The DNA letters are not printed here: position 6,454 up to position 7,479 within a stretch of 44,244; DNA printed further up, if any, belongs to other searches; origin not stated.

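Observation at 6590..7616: AT-rich ~1 kb island with a tightly coupled small+large ORF pair of unknown function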

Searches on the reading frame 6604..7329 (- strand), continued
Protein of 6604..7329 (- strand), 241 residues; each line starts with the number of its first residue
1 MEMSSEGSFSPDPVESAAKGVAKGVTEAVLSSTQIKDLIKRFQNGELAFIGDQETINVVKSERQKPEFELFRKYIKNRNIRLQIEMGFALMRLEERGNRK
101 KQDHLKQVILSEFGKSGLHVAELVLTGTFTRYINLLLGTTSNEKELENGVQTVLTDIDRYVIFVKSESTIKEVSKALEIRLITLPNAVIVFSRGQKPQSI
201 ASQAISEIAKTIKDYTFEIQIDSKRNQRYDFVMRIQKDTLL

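Call 65: fold_search(model_id=the predicted structure, library=viral)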
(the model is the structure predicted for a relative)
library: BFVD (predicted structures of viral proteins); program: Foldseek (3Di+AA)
matches with E <= 10: 997; with E <= 0.001: 1
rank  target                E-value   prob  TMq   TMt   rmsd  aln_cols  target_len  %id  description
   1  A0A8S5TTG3            6.1e-04  1.00  0.33  0.25   9.0       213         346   16  Uncharacterized protein [Siphoviridae sp. ct5jB2]
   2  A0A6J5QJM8            4.9e-03  1.00  0.25  0.42   5.3        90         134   12  SpoVS Stage V sporulation protein SpoVS [uncultured Caudovirales phage]
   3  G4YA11                3.0e-02  0.35  0.20  0.19  19.1       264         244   11  (no name in the UniProt tables at hand)
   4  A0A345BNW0            3.2e-02  1.00  0.21  0.54   5.9        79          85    8  (no name in the UniProt tables at hand)
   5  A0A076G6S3            6.5e-02  0.77  0.18  0.31   6.2        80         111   19  Uncharacterized protein [Bacillus phage Bobb]
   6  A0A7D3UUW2            9.4e-02  0.47  0.30  0.29  16.2       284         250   10  Methyltransferase [Fadolivirus FV1/VV64]
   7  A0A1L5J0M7            9.4e-02  0.30  0.20  0.07  12.4       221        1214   11  (no name in the UniProt tables at hand)
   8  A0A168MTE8            9.4e-02  0.28  0.23  0.07  19.1       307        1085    9  (no name in the UniProt tables at hand)
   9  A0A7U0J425            1.2e-01  0.90  0.17  0.46   4.9        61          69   13  (no name in the UniProt tables at hand)
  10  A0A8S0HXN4            1.4e-01  0.93  0.24  0.26   4.9        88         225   14  (no name in the UniProt tables at hand)
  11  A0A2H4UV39            1.4e-01  0.25  0.19  0.12  12.2       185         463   13  Uncharacterized protein [Bodo saltans virus]
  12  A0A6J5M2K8            1.4e-01  0.09  0.12  0.10  23.3       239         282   10  DNA-directed RNA polymerase, N-terminal (Fragment) [uncultured Caudovirales phage]
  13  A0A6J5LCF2            1.6e-01  0.99  0.26  0.17   3.1        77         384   17  Methyltransferase domain containing protein [uncultured Caudovirales phage]
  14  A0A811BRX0            1.7e-01  0.97  0.26  0.35   3.8        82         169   13  DUF5878 domain-containing protein [Pandoravirus japonicus]
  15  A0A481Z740            1.7e-01  0.89  0.21  0.39   5.1        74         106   14  Uncharacterized protein [Pithovirus LCPAC202]
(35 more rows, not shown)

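Call 77: search_protein_families(library=pfam, proteins=[L039:8856-10034:+, L039:6999-7307:+, L035:9238-9612:+], max_evalue=0.01)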
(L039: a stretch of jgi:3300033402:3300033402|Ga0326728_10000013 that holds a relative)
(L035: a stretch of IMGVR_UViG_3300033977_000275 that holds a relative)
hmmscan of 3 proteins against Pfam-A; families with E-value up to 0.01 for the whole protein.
L039:8856-10034:+ (393 aa): 0 families

L039:6999-7307:+ (103 aa): 0 families

L035:9238-9612:+ (125 aa): 0 families

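Call 78: search_protein_families(library=padloc, proteins=[L041:9630-10544:+], max_evalue=0.001)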
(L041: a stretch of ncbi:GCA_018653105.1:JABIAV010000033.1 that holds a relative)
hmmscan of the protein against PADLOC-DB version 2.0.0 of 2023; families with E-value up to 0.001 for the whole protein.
L041:9630-10544:+ (305 aa): 0 families

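Call 79: find_encoding_contigs(protein=P0149, flank=8000, max_places=2)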
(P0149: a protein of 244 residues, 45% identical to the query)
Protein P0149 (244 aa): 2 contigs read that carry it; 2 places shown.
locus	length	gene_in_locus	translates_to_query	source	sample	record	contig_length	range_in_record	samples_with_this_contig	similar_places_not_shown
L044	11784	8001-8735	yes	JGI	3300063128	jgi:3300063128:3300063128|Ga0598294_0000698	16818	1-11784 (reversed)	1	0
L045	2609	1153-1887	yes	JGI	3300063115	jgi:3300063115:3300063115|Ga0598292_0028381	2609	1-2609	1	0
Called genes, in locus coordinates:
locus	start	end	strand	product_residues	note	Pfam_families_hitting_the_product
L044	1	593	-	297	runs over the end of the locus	PF02492:cobW, PF07683:CobW_C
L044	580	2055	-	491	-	PF01139:RtcB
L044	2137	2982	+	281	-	-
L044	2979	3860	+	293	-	PF13412:HTH_24 (weak), PF24034:DUF7343 (weak)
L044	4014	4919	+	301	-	-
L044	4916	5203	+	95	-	-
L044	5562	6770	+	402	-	PF00589:Phage_integrase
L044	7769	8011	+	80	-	-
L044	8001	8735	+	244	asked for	-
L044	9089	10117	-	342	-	PF02646:RmuC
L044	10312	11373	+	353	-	-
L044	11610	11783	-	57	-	?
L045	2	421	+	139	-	?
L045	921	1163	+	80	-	-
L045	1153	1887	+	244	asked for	-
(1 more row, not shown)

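Call 80: find_encoding_contigs(protein=P0094, flank=8000, max_places=2)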
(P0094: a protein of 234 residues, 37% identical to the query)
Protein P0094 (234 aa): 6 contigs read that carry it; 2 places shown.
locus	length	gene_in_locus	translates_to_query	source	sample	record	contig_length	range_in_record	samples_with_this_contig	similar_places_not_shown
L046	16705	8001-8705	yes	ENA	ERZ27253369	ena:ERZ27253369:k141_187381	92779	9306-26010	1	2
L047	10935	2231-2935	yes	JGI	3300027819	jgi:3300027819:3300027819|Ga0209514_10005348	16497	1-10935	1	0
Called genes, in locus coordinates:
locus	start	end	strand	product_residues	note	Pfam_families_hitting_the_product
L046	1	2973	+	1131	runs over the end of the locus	PF02516:STT3, PF13145:Rotamase_2, PF13616:Rotamase_3, PF00639:Rotamase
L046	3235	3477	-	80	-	-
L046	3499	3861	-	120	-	-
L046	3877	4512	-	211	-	PF01047:MarR (faint)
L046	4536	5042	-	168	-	-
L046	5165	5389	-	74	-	PF00741:Gas_vesicle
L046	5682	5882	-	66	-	-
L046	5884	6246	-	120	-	-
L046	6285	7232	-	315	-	PF03551:PadR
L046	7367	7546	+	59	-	-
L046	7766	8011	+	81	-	-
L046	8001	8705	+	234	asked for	-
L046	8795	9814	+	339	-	PF00004:AAA (weak), PF07728:AAA_5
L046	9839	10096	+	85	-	PF05800:GvpO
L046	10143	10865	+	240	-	PF03551:PadR (weak)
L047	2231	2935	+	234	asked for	-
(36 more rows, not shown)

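Call 96: search_protein_families(library=phrogs, alignment_id=A3, max_evalue=0.001)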
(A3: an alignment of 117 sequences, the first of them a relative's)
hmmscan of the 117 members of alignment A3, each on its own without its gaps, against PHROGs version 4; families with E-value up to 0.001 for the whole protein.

A. member 1, P0001 (241 aa): 0 families

B. families by the number of members that match (of 117 scanned): 3 families
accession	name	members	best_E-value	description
phrog_5091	-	1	0.00021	-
phrog_22043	-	1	0.00024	-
phrog_12123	-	1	0.00058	tail spike protein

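Call 97: search_protein_families(library=padloc, alignment_id=A3, max_evalue=0.01)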
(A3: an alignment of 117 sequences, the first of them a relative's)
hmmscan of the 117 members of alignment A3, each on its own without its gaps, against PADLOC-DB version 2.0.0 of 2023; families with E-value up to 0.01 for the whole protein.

A. member 1, P0001 (241 aa): 0 families

B. families by the number of members that match (of 117 scanned): 13 families
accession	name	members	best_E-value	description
PDLC00595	ZorA1|ZorA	1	0.00017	MotA/ExbB/TolQ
PDLC04577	PDC-M32A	1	0.00057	-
PDLC00833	E1-E2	1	0.0016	E1-E2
PDLC03574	REase_II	1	0.0024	Type II restriction enzyme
PDLC04784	PDC-M72B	1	0.0025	-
PDLC04178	HEC-01A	1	0.0034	-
PDLC02491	BrxC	1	0.004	BrxC-PglY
PDLC01907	CARF5--CARF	1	0.004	-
PDLC02498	BrxF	1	0.0044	BrxF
PDLC00408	ThsA1|ThsA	1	0.0045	Macro domain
PDLC00762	PycC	1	0.0053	Pycsar cyclase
PDLC01100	C3a223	1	0.0086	Unknown function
PDLC01158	Mem_04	1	0.0099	"Membrane protein (2TM at N-terminus and a globular domain) in type III operon, could be a CARF domain diverged beyond r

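Call 98: search_protein_families(library=pfam, proteins=[L044:9089-10114:-, L044:5562-6767:+], max_evalue=0.001)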
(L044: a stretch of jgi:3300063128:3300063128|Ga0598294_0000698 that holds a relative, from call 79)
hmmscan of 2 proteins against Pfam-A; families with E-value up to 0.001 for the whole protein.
L044:9089-10114:- (341 aa): 0 families

L044:5562-6767:+ (402 aa): 4 families
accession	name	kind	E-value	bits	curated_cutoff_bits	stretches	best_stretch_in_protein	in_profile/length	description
PF00589.27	Phage_integrase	-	4.6e-21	75.8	27.1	1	138-304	3-169/172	Phage integrase family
PF12773.13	DZR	-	8.8e-05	23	27.3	1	332-352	25-45/45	Double zinc ribbon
PF13240.11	Zn_Ribbon_1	-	0.00039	20.6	25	1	334-355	2-23/23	zinc-ribbon domain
PF13248.11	Zn_ribbon_3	-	0.00045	20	27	1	332-355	3-26/26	zinc-ribbon domain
